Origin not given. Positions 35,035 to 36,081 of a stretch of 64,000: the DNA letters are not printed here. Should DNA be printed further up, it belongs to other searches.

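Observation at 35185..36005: Lone reverse-strand papain-like peptidase gene with a perfect palindrome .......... in its divergent promoter region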

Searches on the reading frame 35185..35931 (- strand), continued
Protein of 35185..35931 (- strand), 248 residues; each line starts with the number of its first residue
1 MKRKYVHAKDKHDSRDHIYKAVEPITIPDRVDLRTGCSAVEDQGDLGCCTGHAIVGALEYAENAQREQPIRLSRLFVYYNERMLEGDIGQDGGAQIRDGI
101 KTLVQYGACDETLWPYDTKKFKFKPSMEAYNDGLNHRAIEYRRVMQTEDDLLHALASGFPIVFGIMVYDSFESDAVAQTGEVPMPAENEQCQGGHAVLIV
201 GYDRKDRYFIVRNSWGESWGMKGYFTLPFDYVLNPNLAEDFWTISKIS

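Call 88: find_encoding_contigs(protein=P0036, flank=5000, max_places=1)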
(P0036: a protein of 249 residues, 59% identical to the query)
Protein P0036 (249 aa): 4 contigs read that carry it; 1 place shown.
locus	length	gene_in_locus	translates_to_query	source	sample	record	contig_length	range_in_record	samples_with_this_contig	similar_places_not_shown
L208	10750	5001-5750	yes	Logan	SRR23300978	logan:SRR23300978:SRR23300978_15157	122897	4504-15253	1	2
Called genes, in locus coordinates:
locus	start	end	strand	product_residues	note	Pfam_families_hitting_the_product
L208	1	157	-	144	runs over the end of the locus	-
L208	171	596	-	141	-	-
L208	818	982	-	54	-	PF11752:DUF3309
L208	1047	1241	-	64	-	-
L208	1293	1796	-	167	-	-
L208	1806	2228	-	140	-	-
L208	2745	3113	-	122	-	-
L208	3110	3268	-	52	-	-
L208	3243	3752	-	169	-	-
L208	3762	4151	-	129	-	-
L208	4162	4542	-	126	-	-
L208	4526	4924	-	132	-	-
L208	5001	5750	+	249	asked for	PF00112:Peptidase_C1, PF13529:Peptidase_C39_2 (weak), PF03051:Peptidase_C1_2 (faint)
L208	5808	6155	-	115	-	-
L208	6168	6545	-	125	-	-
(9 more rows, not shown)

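Call 89: find_encoding_contigs(protein=P0037, flank=5000, max_places=1)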
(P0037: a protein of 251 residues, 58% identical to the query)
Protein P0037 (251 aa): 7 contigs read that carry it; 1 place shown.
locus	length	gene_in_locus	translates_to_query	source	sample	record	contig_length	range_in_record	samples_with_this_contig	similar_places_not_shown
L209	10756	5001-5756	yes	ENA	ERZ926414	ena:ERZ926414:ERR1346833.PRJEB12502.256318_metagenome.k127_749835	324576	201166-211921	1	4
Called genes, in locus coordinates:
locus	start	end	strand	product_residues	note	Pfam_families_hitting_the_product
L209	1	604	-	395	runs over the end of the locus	-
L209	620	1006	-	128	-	-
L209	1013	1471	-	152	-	-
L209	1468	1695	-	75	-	-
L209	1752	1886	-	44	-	-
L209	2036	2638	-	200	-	-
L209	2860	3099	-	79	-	-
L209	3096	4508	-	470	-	-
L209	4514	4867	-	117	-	-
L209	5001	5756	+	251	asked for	PF00112:Peptidase_C1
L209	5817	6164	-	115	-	-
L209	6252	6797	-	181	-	-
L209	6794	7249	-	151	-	-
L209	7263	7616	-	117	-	-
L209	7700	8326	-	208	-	-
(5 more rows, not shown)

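Call 90: find_encoding_contigs(protein=P0004, flank=5000, max_places=1)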
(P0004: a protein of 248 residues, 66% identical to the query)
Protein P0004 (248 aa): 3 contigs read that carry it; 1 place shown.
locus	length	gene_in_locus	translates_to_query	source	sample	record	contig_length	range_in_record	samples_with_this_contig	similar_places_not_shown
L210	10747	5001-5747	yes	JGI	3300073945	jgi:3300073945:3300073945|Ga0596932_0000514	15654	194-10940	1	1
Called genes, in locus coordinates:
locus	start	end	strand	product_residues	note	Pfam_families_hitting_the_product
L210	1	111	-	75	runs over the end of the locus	-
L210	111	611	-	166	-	-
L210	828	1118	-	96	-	-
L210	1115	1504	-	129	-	-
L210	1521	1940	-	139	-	-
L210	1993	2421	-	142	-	-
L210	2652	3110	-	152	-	-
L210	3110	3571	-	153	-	-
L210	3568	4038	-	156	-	-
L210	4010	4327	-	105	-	-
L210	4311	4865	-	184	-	-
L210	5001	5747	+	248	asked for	PF00112:Peptidase_C1, PF13529:Peptidase_C39_2 (weak)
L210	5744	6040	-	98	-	-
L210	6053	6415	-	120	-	-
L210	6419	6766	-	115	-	-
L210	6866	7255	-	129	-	-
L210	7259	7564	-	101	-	-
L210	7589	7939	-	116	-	-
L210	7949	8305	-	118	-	-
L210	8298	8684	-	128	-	-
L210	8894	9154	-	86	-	-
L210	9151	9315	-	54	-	-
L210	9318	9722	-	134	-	-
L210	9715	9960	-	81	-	-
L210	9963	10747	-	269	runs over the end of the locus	PF22769:DCD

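Call 98: fold_search(model_id=the predicted structure, library=viral)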
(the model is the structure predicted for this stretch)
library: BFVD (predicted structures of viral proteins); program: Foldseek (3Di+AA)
matches with E <= 10: 231; with E <= 0.001: 45
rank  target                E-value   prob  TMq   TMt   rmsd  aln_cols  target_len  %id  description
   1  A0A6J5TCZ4            2.6e-28  1.00  0.92  0.91   1.5       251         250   43  Peptidase_C1 domain containing protein [uncultured Caudovirales phage]
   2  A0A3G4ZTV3            1.7e-27  1.00  0.91  0.88   2.1       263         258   32  Peptidase C1 [Edafosvirus sp.]
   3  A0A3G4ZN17            1.5e-24  1.00  0.85  0.71   3.1       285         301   36  Peptidase [Terrestrivirus sp.]
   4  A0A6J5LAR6            2.5e-22  1.00  0.87  0.27   2.8       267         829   30  Peptidase_C1 domain containing protein [uncultured Caudovirales phage]
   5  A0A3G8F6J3            1.6e-20  1.00  0.82  0.42   2.6       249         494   26  (no name in the UniProt tables at hand)
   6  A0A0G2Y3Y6            9.3e-20  1.00  0.59  0.71   2.7       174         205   50  Cathepsin b cystein protease [Acanthamoeba polyphaga mimivirus]
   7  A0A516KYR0            7.2e-17  1.00  0.79  0.74   4.3       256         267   24  (no name in the UniProt tables at hand)
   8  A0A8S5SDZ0            9.2e-17  1.00  0.78  0.70   3.2       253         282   29  Peptidase [Siphoviridae sp. ctnpt50]
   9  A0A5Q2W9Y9            1.7e-16  1.00  0.80  0.57   3.0       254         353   24  (no name in the UniProt tables at hand)
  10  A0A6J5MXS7            4.7e-15  1.00  0.82  0.44   3.3       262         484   22  Peptidoglycan binding-like [uncultured Caudovirales phage]
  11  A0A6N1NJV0            8.0e-14  1.00  0.64  0.38   5.4       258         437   22  Uncharacterized protein [Tupanvirus deep ocean]
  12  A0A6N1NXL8            9.6e-14  1.00  0.77  0.60   3.9       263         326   18  Cathepsin L2 [Tupanvirus soda lake]
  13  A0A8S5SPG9            1.9e-13  1.00  0.77  0.53   3.8       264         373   22  Copper amine oxidase [Phage sp. ctPjm15]
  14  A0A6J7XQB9            4.6e-13  1.00  0.73  0.69   4.1       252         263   24  Peptidase C1A, papain C-terminal [uncultured Caudovirales phage]
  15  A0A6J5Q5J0            4.9e-13  1.00  0.67  0.60   3.1       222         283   21  Uncharacterized protein [uncultured Caudovirales phage]
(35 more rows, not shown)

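Call 99: search_protein_families(library=pfam, proteins=[L003:3920-6181:+, L003:6197-6721:+, L003:3140-3421:+, L003:2780-3130:+], max_evalue=0.001)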
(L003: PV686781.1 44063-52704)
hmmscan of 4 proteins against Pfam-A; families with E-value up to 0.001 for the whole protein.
L003:3920-6181:+ (753 aa): 6 families
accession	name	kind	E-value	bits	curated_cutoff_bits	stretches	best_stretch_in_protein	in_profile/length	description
PF08924.17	Rv2525c_GlyHyd-like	-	1e-28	101.2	27.2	1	403-572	1-196/198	Rv2525c-like, glycoside hydrolase-like domain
PF01471.23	PG_binding_1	-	1.7e-18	67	23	1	603-659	2-57/57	Putative peptidoglycan binding domain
PF00112.29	Peptidase_C1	-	3e-06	27.9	20.7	1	39-225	14-196/220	Papain family cysteine protease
PF13529.12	Peptidase_C39_2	-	5.9e-05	24.1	24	1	116-210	56-134/143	Peptidase_C39 like family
PF09374.15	PG_binding_3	-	8.6e-05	23.1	24.6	0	643-660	15-32/76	Predicted Peptidoglycan domain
PF02369.22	Big_1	-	0.00012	22.5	34.9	1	303-355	29-81/93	Bacterial Ig-like domain (group 1)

L003:6197-6721:+ (174 aa): 0 families

L003:3140-3421:+ (93 aa): 0 families

L003:2780-3130:+ (116 aa): 1 family
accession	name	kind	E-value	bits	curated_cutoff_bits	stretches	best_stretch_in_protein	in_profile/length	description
PF23831.1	DUF7201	-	0.00069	19.8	27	0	3-114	16-124/142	Coiled-coil region of unknown function (DUF7201)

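Call 100: get_annotated_region(hit=H20, flank=5000)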
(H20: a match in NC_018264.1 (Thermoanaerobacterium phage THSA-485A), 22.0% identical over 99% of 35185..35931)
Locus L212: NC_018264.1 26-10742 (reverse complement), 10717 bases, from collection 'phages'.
description: Thermoanaerobacterium phage THSA-485A, complete genome.
organism: Thermoanaerobacterium phage THSA-485A (NCBI taxid 1126885)
taxonomy: Viruses; Duplodnaviria; Heunggongvirae; Uroviricota; Caudoviricetes
host: Thermoanaerobacterium saccharolyticum JW/SL-YS485; source: -; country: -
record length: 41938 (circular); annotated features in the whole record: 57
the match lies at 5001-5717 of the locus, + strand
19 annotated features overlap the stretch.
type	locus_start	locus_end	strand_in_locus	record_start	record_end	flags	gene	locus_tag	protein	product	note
CDS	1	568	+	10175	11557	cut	-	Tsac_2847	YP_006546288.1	hypothetical protein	KEGG: dae:Dtox_0132 YD repeat-containing protein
CDS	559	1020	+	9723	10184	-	-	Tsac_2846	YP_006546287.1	hypothetical protein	-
CDS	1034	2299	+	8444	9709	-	-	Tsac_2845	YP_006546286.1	hypothetical protein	KEGG: bxe:Bxe_B0155 filamentous haemagglutinin / adhesin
CDS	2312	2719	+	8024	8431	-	-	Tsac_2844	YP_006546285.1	hypothetical protein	-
CDS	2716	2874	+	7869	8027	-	-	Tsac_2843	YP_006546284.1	hypothetical protein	-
CDS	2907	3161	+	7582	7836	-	-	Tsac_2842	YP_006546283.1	hypothetical protein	-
CDS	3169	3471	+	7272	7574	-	-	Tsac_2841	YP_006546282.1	hypothetical protein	-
CDS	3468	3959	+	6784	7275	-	-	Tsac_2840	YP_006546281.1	HNH endonuclease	KEGG: bvi:Bcep1808_4567 hypothetical protein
CDS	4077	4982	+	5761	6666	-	-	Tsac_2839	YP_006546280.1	endolysin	KEGG: bmq:BMQ_2427 autolytic lysozyme; PFAM: Glycoside hydrolase, family 25; Peptidoglycan binding-like; SMART: ...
CDS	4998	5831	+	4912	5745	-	-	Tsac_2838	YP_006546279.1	peptidase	KEGG: slp:Slip_0343 peptidase C1A papain; PFAM: Peptidase C1A, papain C-terminal; SMART: Peptidase C1A, papain ...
CDS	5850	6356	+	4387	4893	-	-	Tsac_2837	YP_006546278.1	hypothetical protein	-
CDS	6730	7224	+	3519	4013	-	-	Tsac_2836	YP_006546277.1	hypothetical protein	KEGG: mas:Mahau_0603 hypothetical protein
CDS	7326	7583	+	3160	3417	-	-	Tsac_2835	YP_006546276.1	hypothetical protein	-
CDS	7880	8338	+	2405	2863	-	-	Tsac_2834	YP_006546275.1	hypothetical protein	-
CDS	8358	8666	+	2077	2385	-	-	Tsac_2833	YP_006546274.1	protein of unknown function DUF1874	PFAM: Protein of unknown function DUF1874; KEGG: pwa:Pecwa_1755 hypothetical protein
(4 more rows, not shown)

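Call 109: find_encoding_contigs(protein=P0080, flank=4000, max_places=3)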
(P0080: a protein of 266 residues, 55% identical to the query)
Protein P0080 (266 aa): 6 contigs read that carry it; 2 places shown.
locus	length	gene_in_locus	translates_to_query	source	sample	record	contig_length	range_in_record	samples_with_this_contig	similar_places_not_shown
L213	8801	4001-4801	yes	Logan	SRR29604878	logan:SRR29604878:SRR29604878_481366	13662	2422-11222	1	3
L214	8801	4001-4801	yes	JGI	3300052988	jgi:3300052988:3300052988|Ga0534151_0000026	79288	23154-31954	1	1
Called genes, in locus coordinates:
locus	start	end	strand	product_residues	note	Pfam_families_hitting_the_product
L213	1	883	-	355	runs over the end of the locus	PF00145:DNA_methylase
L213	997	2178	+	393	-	PF08714:Fae, PF00215:OMPdecase, PF00834:Ribul_P_3_epim (faint)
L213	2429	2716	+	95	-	PF04010:DUF357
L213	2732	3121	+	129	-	PF04475:DUF555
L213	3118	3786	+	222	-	PF01902:Diphthami_syn_2_N, PF28410:Diphthami_syn_2_C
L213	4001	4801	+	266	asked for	PF00112:Peptidase_C1, PF13529:Peptidase_C39_2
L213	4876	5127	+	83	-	PF09394:Inhibitor_I42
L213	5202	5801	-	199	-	PF04289:DUF447_N, PF20766:DUF447_C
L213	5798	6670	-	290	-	PF01874:CitG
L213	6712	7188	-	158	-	-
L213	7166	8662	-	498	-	-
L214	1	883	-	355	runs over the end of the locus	PF00145:DNA_methylase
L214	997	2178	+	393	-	PF08714:Fae, PF00215:OMPdecase, PF00834:Ribul_P_3_epim (faint)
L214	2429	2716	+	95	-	PF04010:DUF357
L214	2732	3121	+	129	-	PF04475:DUF555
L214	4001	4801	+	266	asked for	PF00112:Peptidase_C1, PF13529:Peptidase_C39_2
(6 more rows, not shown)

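Call 110: find_encoding_contigs(protein=P0064, flank=4000, max_places=2)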
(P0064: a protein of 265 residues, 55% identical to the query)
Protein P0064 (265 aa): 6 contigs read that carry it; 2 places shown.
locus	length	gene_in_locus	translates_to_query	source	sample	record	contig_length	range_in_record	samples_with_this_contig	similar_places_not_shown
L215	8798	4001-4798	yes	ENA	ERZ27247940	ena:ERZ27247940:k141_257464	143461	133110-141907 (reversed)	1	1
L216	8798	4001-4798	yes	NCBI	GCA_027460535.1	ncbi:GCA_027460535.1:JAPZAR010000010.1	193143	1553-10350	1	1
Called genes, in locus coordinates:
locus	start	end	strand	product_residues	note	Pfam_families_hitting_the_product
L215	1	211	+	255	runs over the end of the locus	PF01261:AP_endonuc_2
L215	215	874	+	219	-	PF00561:Abhydrolase_1 (weak), PF12146:Hydrolase_4, PF12697:Abhydrolase_6 (weak)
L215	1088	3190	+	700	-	PF00149:Metallophos (weak)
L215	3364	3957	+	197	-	PF13091:PLDc_2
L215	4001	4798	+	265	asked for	PF00112:Peptidase_C1, PF13529:Peptidase_C39_2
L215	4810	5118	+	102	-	PF09394:Inhibitor_I42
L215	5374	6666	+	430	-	-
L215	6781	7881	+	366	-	PF16485:PLN_propep (weak), PF01447:Peptidase_M4, PF02868:Peptidase_M4_C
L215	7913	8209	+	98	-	PF20242:Emfourin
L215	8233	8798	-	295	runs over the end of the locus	PF22082:TtuA_LIM_N, PF01171:ATP_bind_3, PF01507:PAPS_reduct, PF03054:tRNA_Me_trans (weak)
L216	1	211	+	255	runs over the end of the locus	PF01261:AP_endonuc_2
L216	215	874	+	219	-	PF00561:Abhydrolase_1 (weak), PF12146:Hydrolase_4, PF12697:Abhydrolase_6 (weak)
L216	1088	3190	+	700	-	PF00149:Metallophos (weak)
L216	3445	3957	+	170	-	PF13091:PLDc_2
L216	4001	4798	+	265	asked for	PF00112:Peptidase_C1, PF13529:Peptidase_C39_2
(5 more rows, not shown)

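Call 113: search_protein_families(library=pfam, alignment_id=A3, max_evalue=0.001)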
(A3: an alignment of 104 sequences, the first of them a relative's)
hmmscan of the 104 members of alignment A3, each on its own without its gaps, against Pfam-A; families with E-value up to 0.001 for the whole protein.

A. member 1, L009:3156-3917:+ (253 aa): 0 families

B. families by the number of members that match (of 104 scanned): 43 families (the first 25 are shown)
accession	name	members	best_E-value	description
PF09511.15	RNA_lig_T4_1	3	1.6e-20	RNA ligase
PF09414.15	RNA_ligase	3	1.5e-07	RNA ligase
PF07460.16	NUMOD3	2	1.1e-07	NUMOD3 motif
PF01541.30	GIY-YIG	2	9.1e-07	GIY-YIG catalytic domain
PF07068.17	Gp23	1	3.6e-73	Major capsid protein Gp23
PF07230.16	Portal_T4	1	5e-71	Bacteriophage T4-like portal protein (Gp20)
PF08004.16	DUF1699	1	3.3e-45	Protein of unknown function (DUF1699)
PF13793.12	Pribosyltran_N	1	2.4e-37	N-terminal domain of ribose phosphate pyrophosphokinase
PF00589.27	Phage_integrase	1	1.4e-31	Phage integrase family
PF08480.16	Disaggr_assoc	1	3.8e-30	Disaggregatase related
PF14572.12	Pribosyl_synth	1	1.7e-22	Phosphoribosyl synthetase-associated domain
PF18013.6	Phage_lysozyme2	1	5.5e-20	Phage tail lysozyme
PF01510.30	Amidase_2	1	2.4e-19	N-acetylmuramoyl-L-alanine amidase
PF00112.29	Peptidase_C1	1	5.6e-18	Papain family cysteine protease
PF01521.26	Fe-S_biosyn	1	2.3e-17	Iron-sulphur cluster biosynthesis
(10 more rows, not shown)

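Call 114: find_encoding_contigs(protein=P0059, flank=3000, max_places=2)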
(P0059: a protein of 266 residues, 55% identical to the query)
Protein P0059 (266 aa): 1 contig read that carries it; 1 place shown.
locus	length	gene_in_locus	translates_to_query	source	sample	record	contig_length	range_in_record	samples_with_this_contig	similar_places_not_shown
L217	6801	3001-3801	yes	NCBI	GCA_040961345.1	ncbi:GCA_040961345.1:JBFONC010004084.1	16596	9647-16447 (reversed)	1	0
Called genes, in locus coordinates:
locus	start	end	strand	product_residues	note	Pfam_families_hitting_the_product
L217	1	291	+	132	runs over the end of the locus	PF00582:Usp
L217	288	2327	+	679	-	PF00361:Proton_antipo_M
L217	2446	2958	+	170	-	PF07894:SACK1 (faint), PF13091:PLDc_2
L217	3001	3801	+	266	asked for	PF00112:Peptidase_C1, PF13529:Peptidase_C39_2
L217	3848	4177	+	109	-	PF09394:Inhibitor_I42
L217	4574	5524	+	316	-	PF00146:NADHdh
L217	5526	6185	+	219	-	-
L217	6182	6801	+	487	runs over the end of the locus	PF00662:Proton_antipo_N (weak), PF00361:Proton_antipo_M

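Call 115: find_encoding_contigs(protein=P0076, flank=3000, max_places=2)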
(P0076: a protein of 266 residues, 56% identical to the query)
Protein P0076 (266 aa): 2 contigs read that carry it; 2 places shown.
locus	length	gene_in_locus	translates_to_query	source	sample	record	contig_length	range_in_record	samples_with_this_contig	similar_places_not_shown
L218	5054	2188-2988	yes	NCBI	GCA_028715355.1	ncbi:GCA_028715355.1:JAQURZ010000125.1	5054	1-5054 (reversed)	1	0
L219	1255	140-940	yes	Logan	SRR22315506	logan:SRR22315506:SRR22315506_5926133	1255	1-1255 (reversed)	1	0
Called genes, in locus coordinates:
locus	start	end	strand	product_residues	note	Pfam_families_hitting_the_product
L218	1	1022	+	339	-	PF13384:HTH_23, PF13518:HTH_28 (weak), PF13551:HTH_29, PF13565:HTH_32, PF13592:HTH_33, PF13358:DDE_3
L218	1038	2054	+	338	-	PF13173:AAA_14, PF13635:DUF4143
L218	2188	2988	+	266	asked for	PF00112:Peptidase_C1, PF13529:Peptidase_C39_2 (weak)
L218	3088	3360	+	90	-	-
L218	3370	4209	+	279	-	-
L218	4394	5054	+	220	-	PF01734:Patatin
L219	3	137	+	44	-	?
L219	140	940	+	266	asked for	PF00112:Peptidase_C1, PF13529:Peptidase_C39_2 (weak)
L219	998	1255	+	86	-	?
